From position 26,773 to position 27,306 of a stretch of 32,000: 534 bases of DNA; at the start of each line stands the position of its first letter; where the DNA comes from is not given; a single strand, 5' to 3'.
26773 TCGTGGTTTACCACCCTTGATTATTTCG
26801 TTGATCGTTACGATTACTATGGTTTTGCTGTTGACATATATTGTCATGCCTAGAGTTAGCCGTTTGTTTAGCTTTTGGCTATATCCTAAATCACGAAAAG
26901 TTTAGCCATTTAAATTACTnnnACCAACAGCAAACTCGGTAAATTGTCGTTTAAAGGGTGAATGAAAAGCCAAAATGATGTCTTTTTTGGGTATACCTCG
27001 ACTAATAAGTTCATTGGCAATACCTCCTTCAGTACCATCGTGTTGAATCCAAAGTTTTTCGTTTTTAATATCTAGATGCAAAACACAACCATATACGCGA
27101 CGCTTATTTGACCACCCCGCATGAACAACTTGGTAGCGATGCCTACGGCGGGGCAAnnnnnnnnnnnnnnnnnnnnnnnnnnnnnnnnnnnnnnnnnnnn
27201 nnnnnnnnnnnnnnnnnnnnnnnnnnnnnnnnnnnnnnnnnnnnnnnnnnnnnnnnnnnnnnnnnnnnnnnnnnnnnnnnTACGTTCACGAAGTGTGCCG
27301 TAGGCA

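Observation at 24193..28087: Three 21-23-nt mini-insertions each sit exactly inside a HIP1 octamer (GCGAT^CGC) and each kills an ORF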

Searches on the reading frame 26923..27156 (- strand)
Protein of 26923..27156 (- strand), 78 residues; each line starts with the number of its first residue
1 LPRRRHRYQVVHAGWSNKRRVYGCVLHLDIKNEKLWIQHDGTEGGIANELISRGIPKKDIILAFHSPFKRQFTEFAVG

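Call 49: find_homologous_proteins(query=window:26923-27156:-, max_evalue=1e-20)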
Query seq(78 aa) (78 aa): 686 proteins with E <= 1e-20 among 717 candidates; the best 120 are listed.
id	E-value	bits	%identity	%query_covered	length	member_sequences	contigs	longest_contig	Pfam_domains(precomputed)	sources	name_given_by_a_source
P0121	6.5e-46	171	95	100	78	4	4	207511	PF08869.17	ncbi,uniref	ncbi:XisI protein [Nostoc sp.]|uniref:XisI protein n=1 Tax=Nostoc sp. TaxID=1180 RepID=UPI003FA56B66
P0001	1.1e-40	155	86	97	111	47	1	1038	PF08869.17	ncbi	-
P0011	1.3e-40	154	88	95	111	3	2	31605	PF08869.17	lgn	-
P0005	1.4e-40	154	86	95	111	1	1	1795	PF08869.17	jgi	jgi:hypothetical protein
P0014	2.1e-40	154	87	96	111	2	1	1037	PF08869.17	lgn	-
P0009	4.2e-40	153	88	94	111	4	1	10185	PF08869.17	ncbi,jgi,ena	jgi:hypothetical protein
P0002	6.5e-40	152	86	97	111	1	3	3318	PF08869.17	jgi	jgi:hypothetical protein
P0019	6.6e-40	152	86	94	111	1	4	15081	PF08869.17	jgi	jgi:hypothetical protein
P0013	7.0e-40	152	90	92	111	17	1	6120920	PF08869.17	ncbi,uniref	ncbi:element excision factor XisI family protein [Lyngbya aestuarii]|uniref:element excision factor 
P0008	8.9e-40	152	84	96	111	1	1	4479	PF08869.17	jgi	jgi:hypothetical protein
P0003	1.1e-39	151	88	95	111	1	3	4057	PF08869.17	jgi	jgi:XisI protein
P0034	1.2e-39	151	86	95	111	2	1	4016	PF08869.17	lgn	-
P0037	1.2e-39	151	81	96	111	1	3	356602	PF08869.17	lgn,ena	-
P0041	1.4e-39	151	88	95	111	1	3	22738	PF08869.17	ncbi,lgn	-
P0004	2.9e-39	150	86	95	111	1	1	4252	PF08869.17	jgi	jgi:hypothetical protein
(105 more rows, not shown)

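Call 78: list_cluster_members(proteins=[P0001, P0121])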
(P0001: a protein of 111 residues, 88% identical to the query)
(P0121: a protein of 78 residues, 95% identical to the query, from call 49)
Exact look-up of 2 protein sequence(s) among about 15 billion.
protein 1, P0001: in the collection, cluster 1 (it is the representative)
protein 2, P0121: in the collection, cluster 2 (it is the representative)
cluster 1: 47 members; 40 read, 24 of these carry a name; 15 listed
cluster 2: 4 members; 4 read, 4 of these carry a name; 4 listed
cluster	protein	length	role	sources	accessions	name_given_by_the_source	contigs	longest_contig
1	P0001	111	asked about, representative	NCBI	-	-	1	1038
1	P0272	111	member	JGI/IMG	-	hypothetical protein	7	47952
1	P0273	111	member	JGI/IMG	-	XisI protein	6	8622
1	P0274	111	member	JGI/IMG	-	hypothetical protein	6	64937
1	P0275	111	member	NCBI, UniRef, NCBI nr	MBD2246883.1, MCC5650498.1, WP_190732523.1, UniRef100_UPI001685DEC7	XisI protein [Nostoc sp. FACHB-888] | XisI protein n=1 Tax=Nostoc sp. FACHB-888 TaxID=2692842 RepID=UPI001685DEC7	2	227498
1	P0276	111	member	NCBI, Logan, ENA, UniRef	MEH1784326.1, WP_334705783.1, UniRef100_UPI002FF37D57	XisI protein [Nostoc sp.] | XisI protein n=1 Tax=Nostoc sp. TaxID=1180 RepID=UPI002FF37D57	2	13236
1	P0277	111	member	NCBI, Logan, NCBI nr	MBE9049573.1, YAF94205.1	XisI protein [Nostocales cyanobacterium LEGE 11386]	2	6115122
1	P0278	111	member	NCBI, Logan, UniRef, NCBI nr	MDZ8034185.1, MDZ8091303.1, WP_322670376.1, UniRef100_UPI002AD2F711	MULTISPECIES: XisI protein [unclassified Nostoc] | XisI protein n=1 Tax=unclassified Nostoc TaxID=2593658 RepID=UPI002AD2F711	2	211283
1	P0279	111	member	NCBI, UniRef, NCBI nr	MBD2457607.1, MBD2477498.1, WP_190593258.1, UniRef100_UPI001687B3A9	XisI protein [Nostoc sp. FACHB-87] | XisI protein n=1 Tax=Nostocaceae TaxID=1162 RepID=UPI001687B3A9 | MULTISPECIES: XisI protein [Nostocaceae]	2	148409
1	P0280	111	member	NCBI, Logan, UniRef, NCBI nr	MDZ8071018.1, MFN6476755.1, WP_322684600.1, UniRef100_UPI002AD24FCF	MAG: XisI protein [Nostoc sp. DedQUE08] | XisI protein n=1 Tax=unclassified Nostoc TaxID=2593658 RepID=UPI002AD24FCF | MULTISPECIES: XisI protein [unclassified Nostoc]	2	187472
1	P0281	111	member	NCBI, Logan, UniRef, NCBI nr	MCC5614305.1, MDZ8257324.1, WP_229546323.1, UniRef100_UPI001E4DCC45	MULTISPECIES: XisI protein [unclassified Nostoc] | XisI protein n=1 Tax=unclassified Nostoc TaxID=2593658 RepID=UPI001E4DCC45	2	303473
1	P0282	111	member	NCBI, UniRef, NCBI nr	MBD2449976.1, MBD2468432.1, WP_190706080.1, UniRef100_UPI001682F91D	XisI protein [Nostoc sp. FACHB-152] | XisI protein n=1 Tax=unclassified Nostoc TaxID=2593658 RepID=UPI001682F91D | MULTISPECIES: XisI protein [unclassified Nostoc]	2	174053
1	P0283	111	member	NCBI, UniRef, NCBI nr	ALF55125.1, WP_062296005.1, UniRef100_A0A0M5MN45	fatty-acid oxidation protein subunit alpha [Nostoc piscinale CENA21] | Fatty-acid oxidation protein subunit alpha n=1 Tax=Nostoc piscinale CENA21 TaxID=224013 ... | XisI protein [Nostoc piscinale]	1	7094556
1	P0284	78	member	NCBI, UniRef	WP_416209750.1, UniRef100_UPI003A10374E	XisI protein [Nostoc sp. LEGE 06077] | XisI protein n=1 Tax=Nostoc sp. LEGE 06077 TaxID=915325 RepID=UPI003A10374E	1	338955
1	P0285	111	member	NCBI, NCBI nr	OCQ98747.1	fatty-acid oxidation protein subunit alpha [Nostoc sp. MBR 210]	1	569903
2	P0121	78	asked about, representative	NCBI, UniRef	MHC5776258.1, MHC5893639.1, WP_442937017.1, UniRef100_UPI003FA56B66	XisI protein [Nostoc sp.] | XisI protein n=1 Tax=Nostoc sp. TaxID=1180 RepID=UPI003FA56B66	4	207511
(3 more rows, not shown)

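Call 80: find_encoding_contigs(protein=P0281, flank=2500, max_places=4)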
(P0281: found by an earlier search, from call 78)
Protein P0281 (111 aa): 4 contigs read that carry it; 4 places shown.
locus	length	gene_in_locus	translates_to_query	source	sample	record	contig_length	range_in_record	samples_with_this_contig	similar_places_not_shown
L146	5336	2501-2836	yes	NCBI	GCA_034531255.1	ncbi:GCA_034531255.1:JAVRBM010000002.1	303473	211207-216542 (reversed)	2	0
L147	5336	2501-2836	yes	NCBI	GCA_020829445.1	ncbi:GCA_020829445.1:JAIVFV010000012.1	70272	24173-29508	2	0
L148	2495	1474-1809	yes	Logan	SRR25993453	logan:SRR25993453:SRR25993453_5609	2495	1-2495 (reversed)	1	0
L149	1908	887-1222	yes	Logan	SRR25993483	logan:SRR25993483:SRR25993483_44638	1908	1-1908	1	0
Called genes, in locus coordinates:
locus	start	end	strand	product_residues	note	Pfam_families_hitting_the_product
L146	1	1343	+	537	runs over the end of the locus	PF00361:Proton_antipo_M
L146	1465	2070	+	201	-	PF05685:Uma2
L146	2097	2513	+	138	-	PF08814:XisH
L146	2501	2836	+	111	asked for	PF08869:XisI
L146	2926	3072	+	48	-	-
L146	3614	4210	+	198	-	PF14273:DUF4360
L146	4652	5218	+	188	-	PF14273:DUF4360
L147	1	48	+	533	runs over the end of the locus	PF00361:Proton_antipo_M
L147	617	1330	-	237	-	PF00106:adh_short, PF13460:NAD_binding_10 (weak), PF13561:adh_short_C2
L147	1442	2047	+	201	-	PF05685:Uma2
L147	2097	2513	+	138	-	PF08814:XisH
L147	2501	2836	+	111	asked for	PF08869:XisI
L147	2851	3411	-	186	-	PF27539:Y2318_C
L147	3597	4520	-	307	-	PF08450:SGL (faint)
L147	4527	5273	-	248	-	PF00106:adh_short, PF08659:KR, PF13561:adh_short_C2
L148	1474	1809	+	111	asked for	PF08869:XisI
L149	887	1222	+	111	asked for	PF08869:XisI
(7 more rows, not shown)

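Call 81: find_encoding_contigs(protein=P0280, flank=2500, max_places=4)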
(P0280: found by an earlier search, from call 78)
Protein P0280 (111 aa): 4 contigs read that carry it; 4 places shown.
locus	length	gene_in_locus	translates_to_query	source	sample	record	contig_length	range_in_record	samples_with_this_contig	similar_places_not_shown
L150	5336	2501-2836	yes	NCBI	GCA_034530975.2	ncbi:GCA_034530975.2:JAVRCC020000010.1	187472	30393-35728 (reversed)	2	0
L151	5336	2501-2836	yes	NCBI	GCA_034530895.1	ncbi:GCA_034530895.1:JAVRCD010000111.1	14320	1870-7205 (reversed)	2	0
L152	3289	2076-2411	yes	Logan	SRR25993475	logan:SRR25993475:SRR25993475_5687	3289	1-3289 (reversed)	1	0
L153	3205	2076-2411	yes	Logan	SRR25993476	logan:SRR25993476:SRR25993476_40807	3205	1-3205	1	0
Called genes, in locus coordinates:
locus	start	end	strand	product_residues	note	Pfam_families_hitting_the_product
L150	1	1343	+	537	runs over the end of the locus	PF00361:Proton_antipo_M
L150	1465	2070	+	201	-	PF05685:Uma2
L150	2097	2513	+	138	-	PF08814:XisH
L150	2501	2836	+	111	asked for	PF08869:XisI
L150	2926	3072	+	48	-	-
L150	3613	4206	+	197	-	PF14273:DUF4360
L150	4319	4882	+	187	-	-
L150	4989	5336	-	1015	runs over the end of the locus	PF13855:LRR_8, PF23598:LRR_14, PF13855:LRR_8, PF23598:LRR_14, PF13855:LRR_8, PF23598:LRR_14, PF13855:LRR_8, PF00071:Ras, +19 more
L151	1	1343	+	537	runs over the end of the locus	PF00361:Proton_antipo_M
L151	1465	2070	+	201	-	PF05685:Uma2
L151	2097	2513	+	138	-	PF08814:XisH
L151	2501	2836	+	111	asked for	PF08869:XisI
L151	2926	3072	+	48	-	-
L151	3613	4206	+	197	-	PF14273:DUF4360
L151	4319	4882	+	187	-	-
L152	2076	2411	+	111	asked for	PF08869:XisI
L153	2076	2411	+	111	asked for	PF08869:XisI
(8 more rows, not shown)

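Call 82: find_encoding_contigs(protein=P0275, flank=2500, max_places=3)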
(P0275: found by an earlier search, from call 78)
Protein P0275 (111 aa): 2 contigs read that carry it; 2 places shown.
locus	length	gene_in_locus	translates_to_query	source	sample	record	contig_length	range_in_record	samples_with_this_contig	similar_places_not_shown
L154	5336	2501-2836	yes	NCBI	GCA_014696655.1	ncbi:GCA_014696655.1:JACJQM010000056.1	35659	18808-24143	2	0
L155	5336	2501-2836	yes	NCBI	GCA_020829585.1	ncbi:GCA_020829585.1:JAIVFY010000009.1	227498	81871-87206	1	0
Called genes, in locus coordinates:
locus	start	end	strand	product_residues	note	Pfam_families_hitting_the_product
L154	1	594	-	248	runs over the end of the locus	PF00106:adh_short, PF08659:KR, PF13561:adh_short_C2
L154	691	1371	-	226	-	PF03807:F420_oxidored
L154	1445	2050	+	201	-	PF05685:Uma2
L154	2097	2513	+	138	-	PF08814:XisH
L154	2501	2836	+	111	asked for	PF08869:XisI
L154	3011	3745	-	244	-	PF02463:SMC_N, PF00005:ABC_tran, PF13304:AAA_21 (weak)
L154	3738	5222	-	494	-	PF00497:SBP_bac_3, PF10613:Lig_chan-Glu_bd, PF09084:NMT1 (weak), PF00528:BPD_transp_1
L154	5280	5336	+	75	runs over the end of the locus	-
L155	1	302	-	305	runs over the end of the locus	PF08450:SGL (faint)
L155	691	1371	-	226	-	PF03807:F420_oxidored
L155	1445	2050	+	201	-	PF05685:Uma2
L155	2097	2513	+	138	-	PF08814:XisH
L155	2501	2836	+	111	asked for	PF08869:XisI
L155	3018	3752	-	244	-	PF02463:SMC_N, PF00005:ABC_tran, PF13304:AAA_21 (weak)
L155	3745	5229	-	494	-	PF00497:SBP_bac_3, PF10613:Lig_chan-Glu_bd, PF09084:NMT1 (weak), PF00528:BPD_transp_1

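Call 83: find_encoding_contigs(protein=P0276, flank=2500, max_places=3)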
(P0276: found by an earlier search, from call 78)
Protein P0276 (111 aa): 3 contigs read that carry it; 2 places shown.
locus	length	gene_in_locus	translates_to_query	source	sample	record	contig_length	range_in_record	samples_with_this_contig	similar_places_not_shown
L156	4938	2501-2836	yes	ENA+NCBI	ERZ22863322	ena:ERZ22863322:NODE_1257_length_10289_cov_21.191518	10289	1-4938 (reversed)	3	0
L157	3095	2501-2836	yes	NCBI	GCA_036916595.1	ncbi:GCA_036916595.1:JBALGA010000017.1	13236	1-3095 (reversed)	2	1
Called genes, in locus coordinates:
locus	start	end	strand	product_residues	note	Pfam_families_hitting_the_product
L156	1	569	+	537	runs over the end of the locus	PF00361:Proton_antipo_M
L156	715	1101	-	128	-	PF08881:CVNH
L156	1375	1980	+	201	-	PF05685:Uma2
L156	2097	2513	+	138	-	PF08814:XisH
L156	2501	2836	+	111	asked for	PF08869:XisI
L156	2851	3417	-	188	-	PF03992:ABM (faint), PF27539:Y2318_C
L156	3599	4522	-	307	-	PF08450:SGL (faint)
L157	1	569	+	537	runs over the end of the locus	PF00361:Proton_antipo_M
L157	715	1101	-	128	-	PF08881:CVNH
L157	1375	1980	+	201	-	PF05685:Uma2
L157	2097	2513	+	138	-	PF08814:XisH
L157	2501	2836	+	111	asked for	PF08869:XisI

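Call 84: find_encoding_contigs(protein=P0278, flank=2500, max_places=3)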
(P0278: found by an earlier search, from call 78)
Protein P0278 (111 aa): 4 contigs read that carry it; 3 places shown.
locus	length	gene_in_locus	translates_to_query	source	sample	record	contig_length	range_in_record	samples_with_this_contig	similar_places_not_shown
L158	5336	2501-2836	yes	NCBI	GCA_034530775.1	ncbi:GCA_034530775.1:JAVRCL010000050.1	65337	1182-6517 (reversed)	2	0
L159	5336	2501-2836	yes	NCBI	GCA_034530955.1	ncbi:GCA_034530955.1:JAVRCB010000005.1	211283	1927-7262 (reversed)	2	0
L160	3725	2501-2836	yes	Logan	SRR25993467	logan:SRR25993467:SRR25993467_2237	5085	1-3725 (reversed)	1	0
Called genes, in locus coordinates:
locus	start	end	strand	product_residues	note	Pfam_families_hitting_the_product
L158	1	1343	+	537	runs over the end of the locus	PF00361:Proton_antipo_M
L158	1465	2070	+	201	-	PF05685:Uma2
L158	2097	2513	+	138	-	PF08814:XisH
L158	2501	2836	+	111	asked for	PF08869:XisI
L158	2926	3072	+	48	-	-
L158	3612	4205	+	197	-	PF14273:DUF4360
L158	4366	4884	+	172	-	-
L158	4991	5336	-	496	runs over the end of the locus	PF16095:COR-A, PF25497:COR-B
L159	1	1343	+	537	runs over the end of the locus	PF00361:Proton_antipo_M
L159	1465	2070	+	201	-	PF05685:Uma2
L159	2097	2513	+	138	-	PF08814:XisH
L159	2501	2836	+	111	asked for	PF08869:XisI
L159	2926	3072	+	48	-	-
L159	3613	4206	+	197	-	PF14273:DUF4360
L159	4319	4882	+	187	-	-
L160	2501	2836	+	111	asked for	PF08869:XisI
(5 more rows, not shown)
